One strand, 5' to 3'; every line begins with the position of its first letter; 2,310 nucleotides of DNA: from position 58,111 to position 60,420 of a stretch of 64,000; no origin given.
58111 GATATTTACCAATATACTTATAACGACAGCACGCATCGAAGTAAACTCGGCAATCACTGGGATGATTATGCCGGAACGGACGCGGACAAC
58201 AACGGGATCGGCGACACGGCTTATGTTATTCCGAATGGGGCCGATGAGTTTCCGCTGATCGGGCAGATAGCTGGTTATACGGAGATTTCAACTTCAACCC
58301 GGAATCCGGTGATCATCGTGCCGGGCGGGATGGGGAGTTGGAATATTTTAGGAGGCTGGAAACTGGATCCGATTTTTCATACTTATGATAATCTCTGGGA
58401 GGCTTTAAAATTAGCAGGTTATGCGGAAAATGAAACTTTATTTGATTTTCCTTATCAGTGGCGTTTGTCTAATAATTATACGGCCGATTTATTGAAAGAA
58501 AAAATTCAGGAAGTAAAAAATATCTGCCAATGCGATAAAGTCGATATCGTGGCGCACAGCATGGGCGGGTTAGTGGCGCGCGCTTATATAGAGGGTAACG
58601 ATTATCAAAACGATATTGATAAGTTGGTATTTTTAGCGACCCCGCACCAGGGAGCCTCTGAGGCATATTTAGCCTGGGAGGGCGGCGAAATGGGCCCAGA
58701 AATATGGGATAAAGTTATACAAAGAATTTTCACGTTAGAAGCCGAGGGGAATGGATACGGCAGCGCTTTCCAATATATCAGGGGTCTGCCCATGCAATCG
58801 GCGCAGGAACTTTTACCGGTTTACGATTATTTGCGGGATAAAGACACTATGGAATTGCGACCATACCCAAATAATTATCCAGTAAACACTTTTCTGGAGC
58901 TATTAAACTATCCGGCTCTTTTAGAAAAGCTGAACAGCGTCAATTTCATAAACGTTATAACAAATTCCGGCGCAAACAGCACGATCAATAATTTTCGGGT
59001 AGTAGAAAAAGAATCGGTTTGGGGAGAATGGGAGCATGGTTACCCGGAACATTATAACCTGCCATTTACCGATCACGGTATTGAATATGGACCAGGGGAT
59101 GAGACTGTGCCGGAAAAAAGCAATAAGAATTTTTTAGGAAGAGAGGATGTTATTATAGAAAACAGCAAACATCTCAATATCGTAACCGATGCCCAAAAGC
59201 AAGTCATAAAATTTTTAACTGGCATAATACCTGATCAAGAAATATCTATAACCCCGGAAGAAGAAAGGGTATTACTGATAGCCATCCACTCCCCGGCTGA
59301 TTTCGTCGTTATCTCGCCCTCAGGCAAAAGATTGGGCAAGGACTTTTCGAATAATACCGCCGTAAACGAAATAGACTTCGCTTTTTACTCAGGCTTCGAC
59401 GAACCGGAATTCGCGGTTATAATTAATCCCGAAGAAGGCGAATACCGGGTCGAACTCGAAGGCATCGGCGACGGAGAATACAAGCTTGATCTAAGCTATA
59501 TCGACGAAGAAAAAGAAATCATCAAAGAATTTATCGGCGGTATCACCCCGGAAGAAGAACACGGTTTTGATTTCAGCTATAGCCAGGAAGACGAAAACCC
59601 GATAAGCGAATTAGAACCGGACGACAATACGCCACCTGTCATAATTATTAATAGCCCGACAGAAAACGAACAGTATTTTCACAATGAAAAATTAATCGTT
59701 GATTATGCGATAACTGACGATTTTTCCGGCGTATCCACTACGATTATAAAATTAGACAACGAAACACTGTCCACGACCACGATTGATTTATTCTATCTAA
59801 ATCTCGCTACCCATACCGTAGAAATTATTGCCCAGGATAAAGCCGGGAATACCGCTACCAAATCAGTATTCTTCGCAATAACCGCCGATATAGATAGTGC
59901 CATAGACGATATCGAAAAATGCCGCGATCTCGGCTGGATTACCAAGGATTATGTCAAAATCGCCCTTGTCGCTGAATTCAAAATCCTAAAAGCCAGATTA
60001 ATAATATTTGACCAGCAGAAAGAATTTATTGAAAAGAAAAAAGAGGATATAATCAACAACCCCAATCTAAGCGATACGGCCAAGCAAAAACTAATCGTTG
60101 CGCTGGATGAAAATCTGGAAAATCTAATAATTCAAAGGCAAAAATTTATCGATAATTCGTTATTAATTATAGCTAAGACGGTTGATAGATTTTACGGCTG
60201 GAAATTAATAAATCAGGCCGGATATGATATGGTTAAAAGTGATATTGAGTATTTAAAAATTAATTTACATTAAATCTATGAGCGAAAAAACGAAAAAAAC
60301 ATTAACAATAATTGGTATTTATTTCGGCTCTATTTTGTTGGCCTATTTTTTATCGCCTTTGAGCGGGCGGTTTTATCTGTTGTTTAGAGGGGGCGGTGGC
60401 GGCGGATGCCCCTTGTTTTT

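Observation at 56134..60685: Type IV pilin followed by a 1190-aa beta-helix + lipase surface protein and a small membrane protein, wedged between glycolytic genes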

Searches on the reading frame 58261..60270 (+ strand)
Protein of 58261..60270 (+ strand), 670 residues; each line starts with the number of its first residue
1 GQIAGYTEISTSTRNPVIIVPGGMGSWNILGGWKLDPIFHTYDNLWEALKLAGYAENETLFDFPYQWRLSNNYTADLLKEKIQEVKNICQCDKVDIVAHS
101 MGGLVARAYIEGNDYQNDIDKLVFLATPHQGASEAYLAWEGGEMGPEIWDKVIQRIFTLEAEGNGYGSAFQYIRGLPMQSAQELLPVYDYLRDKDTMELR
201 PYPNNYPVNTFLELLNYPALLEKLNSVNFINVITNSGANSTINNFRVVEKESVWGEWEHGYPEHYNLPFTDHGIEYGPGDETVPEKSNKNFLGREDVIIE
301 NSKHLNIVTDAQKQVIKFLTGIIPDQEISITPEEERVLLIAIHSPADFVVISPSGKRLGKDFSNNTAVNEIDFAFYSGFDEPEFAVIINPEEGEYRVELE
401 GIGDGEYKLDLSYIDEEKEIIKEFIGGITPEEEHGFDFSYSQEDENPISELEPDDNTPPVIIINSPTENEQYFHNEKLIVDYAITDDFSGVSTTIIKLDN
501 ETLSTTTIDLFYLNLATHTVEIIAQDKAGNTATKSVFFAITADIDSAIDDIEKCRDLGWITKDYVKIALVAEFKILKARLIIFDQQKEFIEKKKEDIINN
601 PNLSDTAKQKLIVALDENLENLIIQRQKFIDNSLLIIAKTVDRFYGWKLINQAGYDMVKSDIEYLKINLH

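Call 36: search_protein_representatives(protein=window:58261-60270:+)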
Query: 670 residues. Proteins with E-value up to 0.001 (for the whole library): 7001; up to 1e-10: 2646; up to 1e-30: 672. The best 150 are listed.
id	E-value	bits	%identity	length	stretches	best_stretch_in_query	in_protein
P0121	3.5e-257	871.7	61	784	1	12-669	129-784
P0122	3.1e-226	769.4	54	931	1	12-668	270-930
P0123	1.2e-210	717.9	51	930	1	13-669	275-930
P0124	1.9e-201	687.5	52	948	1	14-669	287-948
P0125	5.9e-200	682.6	50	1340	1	13-669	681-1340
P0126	1.3e-198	678.2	59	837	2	15-454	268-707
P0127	1.2e-197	675.0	52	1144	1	14-669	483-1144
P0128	2.5e-194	663.9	50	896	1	7-669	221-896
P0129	1.2e-184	631.9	47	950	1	13-669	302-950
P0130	4.0e-182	623.6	51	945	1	11-588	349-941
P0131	1.6e-180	618.3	52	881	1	15-599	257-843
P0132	5.8e-177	606.6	49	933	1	12-669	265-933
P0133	1.3e-173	595.5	47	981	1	14-666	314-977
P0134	2.2e-173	594.8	50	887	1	12-577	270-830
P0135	8.2e-173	592.9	47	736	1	14-669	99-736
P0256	2.9e-109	382.9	38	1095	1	9-588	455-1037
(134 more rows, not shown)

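Call 55: predict_structure(alignment_id=A2)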
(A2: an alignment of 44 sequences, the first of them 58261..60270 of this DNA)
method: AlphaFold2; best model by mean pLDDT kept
length: 670 residues; sequences in the alignment: 44
mean_pLDDT: 93.6   pTM: 0.77
mean pLDDT of the five models: 93.6, 93.2, 92.9, 92.9, 92.4
residues with pLDDT >= 90: 595; 70-90: 62; 50-70: 3; < 50: 10
segments of 3 or more residues with pLDDT < 50: 1-10
pLDDT, mean of each block of 10 residues (from residue 1): 42 86 89 91 96 95 94 96 97 97 98 96 97 96 91 94 92 86 96 96 94 96 95 91 95 88 91 95 93 91 93 96 92 87 95 98 94 92 93 97 95 93 94 96 94 93 96 96 92 95 96 96 94 97 97 97 97 97 97 96 96 97 96 97 97 96 93
secondary structure, 60 per line:
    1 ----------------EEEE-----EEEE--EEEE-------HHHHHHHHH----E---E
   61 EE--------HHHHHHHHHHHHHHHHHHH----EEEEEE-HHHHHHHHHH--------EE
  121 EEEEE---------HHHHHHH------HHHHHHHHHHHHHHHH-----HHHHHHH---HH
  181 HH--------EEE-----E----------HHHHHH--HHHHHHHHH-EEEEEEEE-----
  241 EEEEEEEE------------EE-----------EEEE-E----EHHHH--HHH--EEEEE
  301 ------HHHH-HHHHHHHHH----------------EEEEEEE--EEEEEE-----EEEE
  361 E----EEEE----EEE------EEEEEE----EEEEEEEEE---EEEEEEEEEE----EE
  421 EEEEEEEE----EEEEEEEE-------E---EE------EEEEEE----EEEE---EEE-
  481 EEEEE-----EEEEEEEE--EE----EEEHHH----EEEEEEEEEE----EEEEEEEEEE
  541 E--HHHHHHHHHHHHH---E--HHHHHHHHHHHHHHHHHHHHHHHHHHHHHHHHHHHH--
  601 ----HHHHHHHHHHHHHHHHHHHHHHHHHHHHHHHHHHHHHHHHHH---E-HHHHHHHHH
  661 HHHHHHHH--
elements in order: E17-20 E26-29 E32-35 H43-51 E60-62 H71-89 E94-99 H101-110 E119-125 H135-141 H148-163 H169-175 H179-182 E191-193 H210-215 H218-226 E228-235 E241-248 E274-277 H285-288 E296-300 H307-310 H312-320 E337-343 E346-351 E357-361 E366-369 E374-376 E383-388 E393-401 E405-414 E419-428 E433-440 E460-465 E470-473 E477-479 E481-485 E491-498 E507-509 E517-526 E531-541 H544-556 H563-598 H605-646 H652-668
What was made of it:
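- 58558..58560 (+): Codon of Ser620, the predicted nucleophile in AHSMGG. Lies between strand 94-99 and helix 101-110 of the model, the nucleophile elbow (call 55).
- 59098..59100 (+): Codon of Asp800, the predicted triad acid in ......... Follows strand 274-277 of the model (call 55).
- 59170..59172 (+): Codon of His824, the predicted triad base. Sits on the loop after strand 296-300 of the model (call 55).
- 59269..59580 (+): Beta-sandwich domain 1 (aa 857-960); belongs to the family-wide conserved core. AF2 model strands 337-440 (call 55).
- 59890..60264 (+): Long three-helix hairpin tail (aa 1064-1188), present only in the closer relatives. AF2 helices 544-556, 563-598, 605-646 and 652-668 (call 55).
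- On Alpha/beta-hydrolase lipases (clan AB_hydrolase; LCAT PF02450 / PGAP1 / Lipase_2): It lies between strand 94-99 and helix 101-110 of the AF2 model (call 55). They follow strands 274-277 and 296-300 of the model (call 55).
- Checked: The Ig-like domains and helical tail are confirmed by an AF2 model with mean pLDDT 93.6 (call 55).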

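Call 59: fold_search(model_id=the predicted structure, library=pdb)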
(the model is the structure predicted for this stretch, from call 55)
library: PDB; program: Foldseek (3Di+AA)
matches with E <= 10: 1466; with E <= 0.001: 153
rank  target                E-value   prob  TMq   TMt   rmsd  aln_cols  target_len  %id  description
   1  6wpx_A                1.8e-12  1.00  0.24  0.34  20.6       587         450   13  Crystal structure of Bacillus licheniformis lipase BlEst2 in propetide form (released 2021-06-09)
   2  6wpx_B                6.2e-12  1.00  0.24  0.34  20.9       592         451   12  Crystal structure of Bacillus licheniformis lipase BlEst2 in propetide form (released 2021-06-09)
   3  4gw3                  2.6e-08  1.00  0.25  0.54  11.4       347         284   16  Crystal Structure of the Lipase from Proteus mirabilis (released 2013-02-06)
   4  6cl4                  3.2e-08  1.00  0.24  0.50  11.2       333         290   16  LipC12 - Lipase from metagenomics (released 2019-03-13)
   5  4hs9                  4.3e-08  1.00  0.24  0.50  11.9       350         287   14  Methanol tolerant mutant of the Proteus mirabilis lipase (released 2013-05-22)
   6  1ex9                  6.6e-08  1.00  0.25  0.52  11.5       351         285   14  CRYSTAL STRUCTURE OF THE PSEUDOMONAS AERUGINOSA LIPASE COMPLEXED WITH RC-(RP,SP)-1,2-DIOCTYLCARBAMOYL-GLYCERO-3-O-OCTYLP (released 2000-10-18)
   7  3w9u                  7.0e-08  1.00  0.25  0.54  11.1       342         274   15  Crystal structure of Lipk107 (released 2013-12-04)
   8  6jd9                  1.4e-07  1.00  0.25  0.56  10.2       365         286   15  Proteus mirabilis lipase mutant - I118V/E130G (released 2019-07-24)
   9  2zyh_A                4.1e-07  1.00  0.23  0.32  21.4       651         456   10  mutant A. Fulgidus lipase S136A complexed with fatty acid fragment (released 2009-06-16)
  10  2zyi_A                4.8e-07  1.00  0.23  0.33  21.1       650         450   10  A. Fulgidus lipase with fatty acid fragment and calcium (released 2009-06-16)
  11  4brs_B                5.1e-07  1.00  0.23  0.45  11.6       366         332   15  Structure of wild type PhaZ7 PHB depolymerase (released 2013-09-18)
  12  5mlx_A                5.4e-07  1.00  0.23  0.42  11.6       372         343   15  Open loop conformation of PhaZ7 Y105E mutant (released 2017-05-10)
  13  4gxn                  6.4e-07  1.00  0.23  0.50  11.6       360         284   14  Diethylphosphonate Inhibited Structure of the Proteus mirabilis Lipase (released 2013-02-06)
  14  6wpy_A                7.5e-07  1.00  0.25  0.64   7.6       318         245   14  Crystal structure of Bacillus licheniformis lipase BlEst2 in mature form (released 2021-06-09)
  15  2zyr_B                7.9e-07  1.00  0.23  0.32  21.4       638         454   10  A. Fulgidus lipase with fatty acid fragment and magnesium (released 2009-06-16)
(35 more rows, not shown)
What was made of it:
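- Nearest structures are secreted lipases (call 59). From general knowledge, family I lipases such as P. aeruginosa LipA, a Foldseek hit (call 59), are classical T2SS substrates.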

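Call 62: search_solved_structures(query=A2, max_evalue=0.001, show_alignments=4)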
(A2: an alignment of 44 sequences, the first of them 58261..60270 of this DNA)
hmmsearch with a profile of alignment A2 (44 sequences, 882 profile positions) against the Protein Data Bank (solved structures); distinct sequences matched with E-value up to 0.001: 31.
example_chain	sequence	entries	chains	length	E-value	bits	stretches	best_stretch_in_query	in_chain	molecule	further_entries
6nkc_A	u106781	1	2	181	8.1e-10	41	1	295-351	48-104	Lipase, Lip_vut1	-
4r1d_A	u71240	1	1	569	5.1e-09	38.4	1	289-341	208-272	Uncharacterized protein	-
7r1k_A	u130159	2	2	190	1.2e-07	33.9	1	294-351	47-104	Lipase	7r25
5ct8_A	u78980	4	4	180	1.3e-07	33.7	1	296-351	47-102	Quadruple mutant lipase A | Esterase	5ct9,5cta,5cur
1i6w_A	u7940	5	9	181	2.3e-07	32.9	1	296-351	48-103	LIPASE A | lipase | Esterase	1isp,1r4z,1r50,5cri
5ct4_A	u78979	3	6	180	2.5e-07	32.8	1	296-351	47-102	Esterase | Wild-type Bacillus subtilis lipase A with 10% [BMIM][Cl] chain A | Lipase EstA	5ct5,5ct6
3qzu_A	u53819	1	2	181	2.5e-07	32.8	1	295-351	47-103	Lipase estA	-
2qxt_A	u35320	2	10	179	2.5e-07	32.8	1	296-351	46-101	Lipase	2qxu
1t4m_A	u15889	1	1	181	3e-07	32.5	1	296-351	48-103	LIPASE A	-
3d2a_A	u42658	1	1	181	3.1e-07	32.5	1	296-351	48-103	Lipase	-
1t2n_A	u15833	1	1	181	3.1e-07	32.5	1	296-351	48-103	Lipase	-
3d2c_A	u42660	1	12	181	8.5e-07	31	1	295-351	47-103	Lipase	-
3qmm_A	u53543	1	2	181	8.6e-07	31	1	295-351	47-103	Lipase estA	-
3d2b_A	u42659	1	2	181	1.1e-06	30.7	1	296-351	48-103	Lipase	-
4xx1_A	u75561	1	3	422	6e-06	28.2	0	269-365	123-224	Phosphatidylcholine-sterol acyltransferase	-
4x90_A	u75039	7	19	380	6.5e-06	28.1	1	267-329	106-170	Group XV phospholipase A2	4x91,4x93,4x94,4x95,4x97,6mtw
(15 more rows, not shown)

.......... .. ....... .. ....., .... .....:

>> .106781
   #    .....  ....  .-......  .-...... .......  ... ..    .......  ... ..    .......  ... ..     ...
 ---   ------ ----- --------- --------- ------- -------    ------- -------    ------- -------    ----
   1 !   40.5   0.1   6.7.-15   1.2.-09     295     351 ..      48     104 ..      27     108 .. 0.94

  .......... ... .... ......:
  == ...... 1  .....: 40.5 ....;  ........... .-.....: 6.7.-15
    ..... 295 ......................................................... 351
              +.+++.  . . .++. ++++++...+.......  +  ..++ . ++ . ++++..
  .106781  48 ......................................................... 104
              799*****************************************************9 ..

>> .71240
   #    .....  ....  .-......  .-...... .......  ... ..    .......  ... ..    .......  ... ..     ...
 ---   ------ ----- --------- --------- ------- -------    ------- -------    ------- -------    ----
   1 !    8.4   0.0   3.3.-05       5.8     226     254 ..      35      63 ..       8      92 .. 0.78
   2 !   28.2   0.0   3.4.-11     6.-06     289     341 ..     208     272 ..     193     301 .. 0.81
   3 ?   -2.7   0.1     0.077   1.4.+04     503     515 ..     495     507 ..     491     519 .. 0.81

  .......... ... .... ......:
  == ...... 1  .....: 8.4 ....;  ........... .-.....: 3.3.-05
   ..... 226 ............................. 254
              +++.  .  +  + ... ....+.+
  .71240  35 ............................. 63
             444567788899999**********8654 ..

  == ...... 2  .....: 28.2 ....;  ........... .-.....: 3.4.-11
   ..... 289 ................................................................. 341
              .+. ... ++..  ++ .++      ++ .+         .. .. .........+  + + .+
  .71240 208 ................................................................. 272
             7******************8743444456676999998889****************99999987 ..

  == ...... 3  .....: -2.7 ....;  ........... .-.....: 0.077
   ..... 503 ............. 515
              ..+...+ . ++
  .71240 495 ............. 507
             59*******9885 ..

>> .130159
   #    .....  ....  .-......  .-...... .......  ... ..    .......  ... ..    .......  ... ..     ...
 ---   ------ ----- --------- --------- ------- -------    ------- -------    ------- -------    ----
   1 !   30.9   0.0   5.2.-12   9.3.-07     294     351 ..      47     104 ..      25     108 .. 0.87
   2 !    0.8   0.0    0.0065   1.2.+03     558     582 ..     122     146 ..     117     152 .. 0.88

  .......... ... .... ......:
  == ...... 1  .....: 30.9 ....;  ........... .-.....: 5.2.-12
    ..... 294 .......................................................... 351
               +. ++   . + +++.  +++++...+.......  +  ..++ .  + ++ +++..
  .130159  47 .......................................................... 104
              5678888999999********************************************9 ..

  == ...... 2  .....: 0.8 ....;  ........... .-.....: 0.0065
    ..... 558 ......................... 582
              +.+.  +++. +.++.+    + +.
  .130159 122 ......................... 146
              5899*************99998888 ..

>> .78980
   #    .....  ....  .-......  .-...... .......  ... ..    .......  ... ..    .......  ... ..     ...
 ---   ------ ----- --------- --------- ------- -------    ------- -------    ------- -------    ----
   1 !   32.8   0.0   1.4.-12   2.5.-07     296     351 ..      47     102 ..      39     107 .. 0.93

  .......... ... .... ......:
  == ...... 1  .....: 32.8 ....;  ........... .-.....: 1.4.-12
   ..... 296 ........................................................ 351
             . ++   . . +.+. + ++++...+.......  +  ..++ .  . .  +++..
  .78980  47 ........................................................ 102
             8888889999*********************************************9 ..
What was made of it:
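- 59098..59100 (+): The motif GDxTVP is shared with Tle4 (call 62).
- On T6SS Tle4-type lipase effector with Tli4 immunity: Profile A2 against 4r1d_A gives E 5e-9, with four motifs aligned (call 62).
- Closest known: Tle4. Same: Among solved proteins, Tle4 is the best sequence match that spans all four catalytic-core motifs: PGIxG oxyanion loop, Y-x-W-x-x-SN, HSMGGL nucleophile elbow and GDxTVP acid loop (call 62).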

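Call 90: find_encoding_contigs(protein=P0121, flank=8000, max_places=3)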
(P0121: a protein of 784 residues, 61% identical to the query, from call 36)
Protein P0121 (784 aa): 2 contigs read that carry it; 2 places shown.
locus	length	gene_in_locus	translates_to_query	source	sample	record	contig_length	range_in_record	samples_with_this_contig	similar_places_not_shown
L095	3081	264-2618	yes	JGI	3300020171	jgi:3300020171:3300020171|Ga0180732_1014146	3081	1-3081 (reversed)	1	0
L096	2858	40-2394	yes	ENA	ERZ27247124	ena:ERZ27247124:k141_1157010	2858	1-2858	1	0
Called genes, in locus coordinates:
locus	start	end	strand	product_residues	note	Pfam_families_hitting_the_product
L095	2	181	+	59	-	?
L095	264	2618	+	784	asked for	PF13620:CarboxypepD_reg (weak), PF13715:CarbopepD_reg_2, PF01674:Lipase_2, PF02089:Palm_thioest, PF07819:PGAP1, PF02450:LCAT, PF24096:DUF7379 (weak)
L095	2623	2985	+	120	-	-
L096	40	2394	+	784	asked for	PF13620:CarboxypepD_reg (weak), PF13715:CarbopepD_reg_2, PF01674:Lipase_2, PF02089:Palm_thioest, PF07819:PGAP1, PF02450:LCAT, PF24096:DUF7379 (weak)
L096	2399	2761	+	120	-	-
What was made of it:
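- Closely related C-modules carry different N-termini (calls 36, 90). N-terminal modules are swapped freely (calls 36, 90).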
